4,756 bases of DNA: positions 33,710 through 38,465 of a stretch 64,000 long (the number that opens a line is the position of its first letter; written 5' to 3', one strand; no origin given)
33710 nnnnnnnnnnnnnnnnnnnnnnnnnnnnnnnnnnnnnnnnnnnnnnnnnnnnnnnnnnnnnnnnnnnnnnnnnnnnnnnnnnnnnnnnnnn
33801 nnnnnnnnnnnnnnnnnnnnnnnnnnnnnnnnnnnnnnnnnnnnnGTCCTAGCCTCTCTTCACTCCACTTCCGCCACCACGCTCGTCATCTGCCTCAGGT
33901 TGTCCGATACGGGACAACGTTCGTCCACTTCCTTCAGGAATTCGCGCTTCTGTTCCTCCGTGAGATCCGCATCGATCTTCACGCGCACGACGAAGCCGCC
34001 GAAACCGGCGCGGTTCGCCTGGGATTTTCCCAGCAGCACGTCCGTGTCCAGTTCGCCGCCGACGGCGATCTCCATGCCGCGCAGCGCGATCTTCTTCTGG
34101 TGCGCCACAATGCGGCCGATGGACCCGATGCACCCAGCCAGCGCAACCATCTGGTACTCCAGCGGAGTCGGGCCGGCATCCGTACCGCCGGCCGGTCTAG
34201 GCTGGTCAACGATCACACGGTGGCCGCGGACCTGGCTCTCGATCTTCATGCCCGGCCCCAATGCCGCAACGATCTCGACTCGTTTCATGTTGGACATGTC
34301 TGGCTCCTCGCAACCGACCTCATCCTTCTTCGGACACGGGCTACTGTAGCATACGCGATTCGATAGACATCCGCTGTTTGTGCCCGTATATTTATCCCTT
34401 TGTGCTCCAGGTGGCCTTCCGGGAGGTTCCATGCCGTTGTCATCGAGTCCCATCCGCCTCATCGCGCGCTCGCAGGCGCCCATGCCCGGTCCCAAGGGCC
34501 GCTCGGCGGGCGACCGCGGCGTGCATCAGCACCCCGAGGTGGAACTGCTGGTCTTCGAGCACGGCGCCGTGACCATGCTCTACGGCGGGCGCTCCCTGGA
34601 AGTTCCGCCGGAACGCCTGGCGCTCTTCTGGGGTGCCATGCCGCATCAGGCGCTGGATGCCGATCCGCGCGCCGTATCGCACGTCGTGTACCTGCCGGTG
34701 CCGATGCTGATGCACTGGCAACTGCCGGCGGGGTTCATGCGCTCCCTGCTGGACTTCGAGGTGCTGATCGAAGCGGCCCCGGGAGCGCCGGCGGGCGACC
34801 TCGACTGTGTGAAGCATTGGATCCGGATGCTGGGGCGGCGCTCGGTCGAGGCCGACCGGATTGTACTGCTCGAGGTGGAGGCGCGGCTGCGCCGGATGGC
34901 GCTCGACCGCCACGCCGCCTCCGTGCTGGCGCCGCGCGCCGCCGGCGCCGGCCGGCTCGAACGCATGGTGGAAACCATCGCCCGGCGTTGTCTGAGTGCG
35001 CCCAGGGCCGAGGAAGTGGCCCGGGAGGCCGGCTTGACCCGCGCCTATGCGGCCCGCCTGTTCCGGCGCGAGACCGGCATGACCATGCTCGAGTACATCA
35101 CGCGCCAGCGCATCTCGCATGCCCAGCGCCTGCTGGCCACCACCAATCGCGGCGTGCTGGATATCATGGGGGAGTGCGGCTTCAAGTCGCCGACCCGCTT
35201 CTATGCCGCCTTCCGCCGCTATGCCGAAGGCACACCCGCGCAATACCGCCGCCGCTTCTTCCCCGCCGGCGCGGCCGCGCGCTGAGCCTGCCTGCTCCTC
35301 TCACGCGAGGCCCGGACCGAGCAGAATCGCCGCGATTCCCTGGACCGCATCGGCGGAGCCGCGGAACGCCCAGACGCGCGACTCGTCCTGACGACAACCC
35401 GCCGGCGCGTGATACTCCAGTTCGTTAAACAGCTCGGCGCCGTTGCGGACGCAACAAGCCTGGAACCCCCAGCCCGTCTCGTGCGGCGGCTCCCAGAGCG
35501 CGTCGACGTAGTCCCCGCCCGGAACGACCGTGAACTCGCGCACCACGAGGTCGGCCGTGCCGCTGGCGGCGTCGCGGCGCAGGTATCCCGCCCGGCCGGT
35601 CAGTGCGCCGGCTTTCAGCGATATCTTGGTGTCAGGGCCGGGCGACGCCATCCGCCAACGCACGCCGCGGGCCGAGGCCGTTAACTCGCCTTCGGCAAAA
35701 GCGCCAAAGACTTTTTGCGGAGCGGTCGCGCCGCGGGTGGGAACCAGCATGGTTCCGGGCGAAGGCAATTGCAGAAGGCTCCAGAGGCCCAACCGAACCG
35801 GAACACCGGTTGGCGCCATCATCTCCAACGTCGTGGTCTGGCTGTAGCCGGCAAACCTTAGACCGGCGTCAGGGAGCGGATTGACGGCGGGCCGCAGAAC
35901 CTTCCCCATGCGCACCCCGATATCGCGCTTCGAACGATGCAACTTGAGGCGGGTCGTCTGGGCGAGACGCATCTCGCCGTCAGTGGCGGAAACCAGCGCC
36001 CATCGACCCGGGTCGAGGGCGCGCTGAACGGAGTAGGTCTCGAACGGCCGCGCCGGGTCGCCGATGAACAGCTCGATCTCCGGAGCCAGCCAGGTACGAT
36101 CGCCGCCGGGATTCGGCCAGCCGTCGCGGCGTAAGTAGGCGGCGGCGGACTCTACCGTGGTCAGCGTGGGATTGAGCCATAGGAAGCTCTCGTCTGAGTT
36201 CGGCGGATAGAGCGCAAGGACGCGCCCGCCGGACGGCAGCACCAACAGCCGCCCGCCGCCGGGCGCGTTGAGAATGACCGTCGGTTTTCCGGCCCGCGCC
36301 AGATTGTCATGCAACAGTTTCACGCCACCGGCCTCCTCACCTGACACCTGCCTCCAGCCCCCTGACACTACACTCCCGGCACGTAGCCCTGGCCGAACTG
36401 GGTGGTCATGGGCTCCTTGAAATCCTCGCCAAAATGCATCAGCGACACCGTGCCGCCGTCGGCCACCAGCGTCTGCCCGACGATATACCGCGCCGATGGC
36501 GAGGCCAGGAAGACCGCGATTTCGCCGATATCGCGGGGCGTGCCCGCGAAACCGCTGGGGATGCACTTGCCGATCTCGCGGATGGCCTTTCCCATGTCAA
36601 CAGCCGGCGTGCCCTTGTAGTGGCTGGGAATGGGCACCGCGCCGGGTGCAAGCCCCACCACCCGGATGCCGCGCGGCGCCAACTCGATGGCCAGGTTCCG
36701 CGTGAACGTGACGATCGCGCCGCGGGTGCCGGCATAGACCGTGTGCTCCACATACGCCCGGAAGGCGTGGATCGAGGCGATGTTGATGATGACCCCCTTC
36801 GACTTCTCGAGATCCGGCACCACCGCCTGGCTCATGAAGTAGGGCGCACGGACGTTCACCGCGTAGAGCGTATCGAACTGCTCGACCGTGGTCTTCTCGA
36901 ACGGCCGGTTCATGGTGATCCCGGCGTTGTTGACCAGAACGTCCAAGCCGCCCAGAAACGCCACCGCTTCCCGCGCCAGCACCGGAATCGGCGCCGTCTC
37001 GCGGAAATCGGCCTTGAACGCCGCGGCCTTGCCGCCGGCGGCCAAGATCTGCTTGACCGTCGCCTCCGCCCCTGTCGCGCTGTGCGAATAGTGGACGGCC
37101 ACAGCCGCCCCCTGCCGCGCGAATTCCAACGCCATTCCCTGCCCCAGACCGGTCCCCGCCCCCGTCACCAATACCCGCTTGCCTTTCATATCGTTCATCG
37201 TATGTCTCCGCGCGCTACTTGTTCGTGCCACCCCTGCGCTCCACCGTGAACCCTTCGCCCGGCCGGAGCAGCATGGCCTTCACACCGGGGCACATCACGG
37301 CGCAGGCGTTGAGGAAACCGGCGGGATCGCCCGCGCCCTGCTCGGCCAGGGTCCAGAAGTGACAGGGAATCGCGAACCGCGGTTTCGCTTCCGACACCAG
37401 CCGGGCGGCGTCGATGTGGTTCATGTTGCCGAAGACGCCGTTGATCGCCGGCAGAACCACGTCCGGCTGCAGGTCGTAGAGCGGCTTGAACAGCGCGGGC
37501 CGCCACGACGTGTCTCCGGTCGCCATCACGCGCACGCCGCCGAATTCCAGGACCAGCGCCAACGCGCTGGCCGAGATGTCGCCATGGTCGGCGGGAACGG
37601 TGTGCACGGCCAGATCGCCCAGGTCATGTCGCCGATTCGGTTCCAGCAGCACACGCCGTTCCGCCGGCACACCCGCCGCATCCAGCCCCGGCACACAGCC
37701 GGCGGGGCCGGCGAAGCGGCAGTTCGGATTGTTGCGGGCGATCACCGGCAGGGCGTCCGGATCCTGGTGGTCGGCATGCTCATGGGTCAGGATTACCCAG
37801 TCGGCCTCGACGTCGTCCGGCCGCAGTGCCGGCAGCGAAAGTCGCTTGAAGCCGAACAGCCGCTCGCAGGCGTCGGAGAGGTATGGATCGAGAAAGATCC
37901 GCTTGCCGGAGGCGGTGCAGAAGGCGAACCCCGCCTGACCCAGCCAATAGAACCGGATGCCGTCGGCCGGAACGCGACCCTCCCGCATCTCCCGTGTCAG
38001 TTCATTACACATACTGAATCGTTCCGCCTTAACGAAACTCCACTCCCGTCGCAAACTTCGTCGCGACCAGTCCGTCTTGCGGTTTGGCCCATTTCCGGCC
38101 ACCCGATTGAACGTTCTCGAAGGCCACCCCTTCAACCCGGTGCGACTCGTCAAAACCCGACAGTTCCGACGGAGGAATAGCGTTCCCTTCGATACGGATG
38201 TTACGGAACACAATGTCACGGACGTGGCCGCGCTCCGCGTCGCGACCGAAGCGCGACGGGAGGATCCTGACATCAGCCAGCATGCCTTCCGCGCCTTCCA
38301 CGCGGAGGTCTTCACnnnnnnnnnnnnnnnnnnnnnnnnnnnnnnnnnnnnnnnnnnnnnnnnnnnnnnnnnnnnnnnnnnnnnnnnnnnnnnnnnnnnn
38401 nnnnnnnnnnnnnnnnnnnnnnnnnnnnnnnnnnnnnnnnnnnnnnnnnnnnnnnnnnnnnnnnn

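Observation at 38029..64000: Co-directional array of secreted, catalytically non-canonical FGE-sulfatase-domain paralogs interleaved with glycosidases, with no sulfatase present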

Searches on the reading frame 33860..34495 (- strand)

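Call 9: search_protein_families(library=pfam, proteins=[window:33860-34495:-], max_evalue=0.001)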
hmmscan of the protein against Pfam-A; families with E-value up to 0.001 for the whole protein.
window:33860-34495:- (211 aa): 1 family
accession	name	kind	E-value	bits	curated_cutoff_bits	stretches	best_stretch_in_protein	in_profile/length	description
PF02566.24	OsmC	-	8.3e-17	61.9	27.5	1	104-205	1-96/100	OsmC-like protein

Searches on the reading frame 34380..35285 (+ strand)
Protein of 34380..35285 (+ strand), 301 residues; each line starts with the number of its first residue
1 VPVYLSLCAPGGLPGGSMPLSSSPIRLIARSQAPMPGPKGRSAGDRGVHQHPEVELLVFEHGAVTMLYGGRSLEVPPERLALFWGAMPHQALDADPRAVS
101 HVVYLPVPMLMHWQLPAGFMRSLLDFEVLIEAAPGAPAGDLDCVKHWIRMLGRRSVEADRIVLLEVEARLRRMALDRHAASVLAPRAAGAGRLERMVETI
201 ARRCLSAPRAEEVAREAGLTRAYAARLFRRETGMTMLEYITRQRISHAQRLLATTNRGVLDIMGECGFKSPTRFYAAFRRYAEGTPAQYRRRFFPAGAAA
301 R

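Call 9: search_protein_families(library=pfam, proteins=[window:34380-35285:+], max_evalue=0.001)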
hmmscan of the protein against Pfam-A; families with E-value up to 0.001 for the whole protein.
window:34380-35285:+ (301 aa): 2 families
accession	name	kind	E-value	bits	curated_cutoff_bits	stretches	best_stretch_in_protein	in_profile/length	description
PF12833.13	HTH_18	-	6.2e-22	78.1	33.6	1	214-292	2-80/80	Helix-turn-helix domain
PF00165.29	HTH_AraC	-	4.9e-13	49.3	26.6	2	254-291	6-42/42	Bacterial regulatory helix-turn-helix proteins, AraC family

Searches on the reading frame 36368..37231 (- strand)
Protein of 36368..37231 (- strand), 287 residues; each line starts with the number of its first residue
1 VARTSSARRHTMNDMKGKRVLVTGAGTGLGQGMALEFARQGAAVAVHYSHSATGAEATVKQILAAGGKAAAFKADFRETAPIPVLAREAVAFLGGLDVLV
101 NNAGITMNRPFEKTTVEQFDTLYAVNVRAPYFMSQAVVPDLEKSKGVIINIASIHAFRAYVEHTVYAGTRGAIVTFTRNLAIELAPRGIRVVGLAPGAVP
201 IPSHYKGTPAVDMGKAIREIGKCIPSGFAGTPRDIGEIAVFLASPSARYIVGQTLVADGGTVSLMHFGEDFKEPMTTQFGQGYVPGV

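Call 9: search_protein_families(library=pfam, proteins=[window:36368-37231:-], max_evalue=0.001)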
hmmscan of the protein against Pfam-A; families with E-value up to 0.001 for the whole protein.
window:36368-37231:- (287 aa): 4 families
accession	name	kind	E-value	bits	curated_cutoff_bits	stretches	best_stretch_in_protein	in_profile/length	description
PF13561.12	adh_short_C2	-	1.2e-51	176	27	1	24-260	1-234/236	Enoyl-(Acyl carrier protein) reductase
PF00106.31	adh_short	-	1.1e-47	162.5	26.6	1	18-199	1-182/195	short chain dehydrogenase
PF08659.16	KR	-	2.6e-09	37.7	22.6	1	20-172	3-155/180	KR domain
PF02882.25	THF_DHG_CYH_C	-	0.00071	19.4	27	0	10-75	29-96/160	Tetrahydrofolate dehydrogenase/cyclohydrolase, NAD(P)-binding domain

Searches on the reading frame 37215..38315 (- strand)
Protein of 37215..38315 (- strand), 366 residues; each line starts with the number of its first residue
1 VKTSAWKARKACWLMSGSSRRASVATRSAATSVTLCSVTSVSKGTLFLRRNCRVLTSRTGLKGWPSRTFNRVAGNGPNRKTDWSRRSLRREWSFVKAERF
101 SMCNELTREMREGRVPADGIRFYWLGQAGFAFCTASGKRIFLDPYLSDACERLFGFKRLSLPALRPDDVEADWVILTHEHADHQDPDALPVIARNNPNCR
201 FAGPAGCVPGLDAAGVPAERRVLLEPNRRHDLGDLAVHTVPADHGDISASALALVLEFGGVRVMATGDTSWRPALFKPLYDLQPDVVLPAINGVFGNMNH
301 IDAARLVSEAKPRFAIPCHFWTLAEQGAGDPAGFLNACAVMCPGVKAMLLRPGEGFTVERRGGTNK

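Call 9: search_protein_families(library=pfam, proteins=[window:37215-38315:-], max_evalue=0.001)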
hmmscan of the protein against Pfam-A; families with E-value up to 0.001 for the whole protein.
window:37215-38315:- (366 aa): 2 families
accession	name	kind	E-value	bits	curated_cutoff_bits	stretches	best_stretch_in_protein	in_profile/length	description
PF13483.12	Lactamase_B_3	-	2.6e-13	50.7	24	1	122-319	2-160/160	Beta-lactamase superfamily domain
PF12706.13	Lactamase_B_2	-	3.3e-13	50.1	27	1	139-320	2-200/200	Beta-lactamase superfamily domain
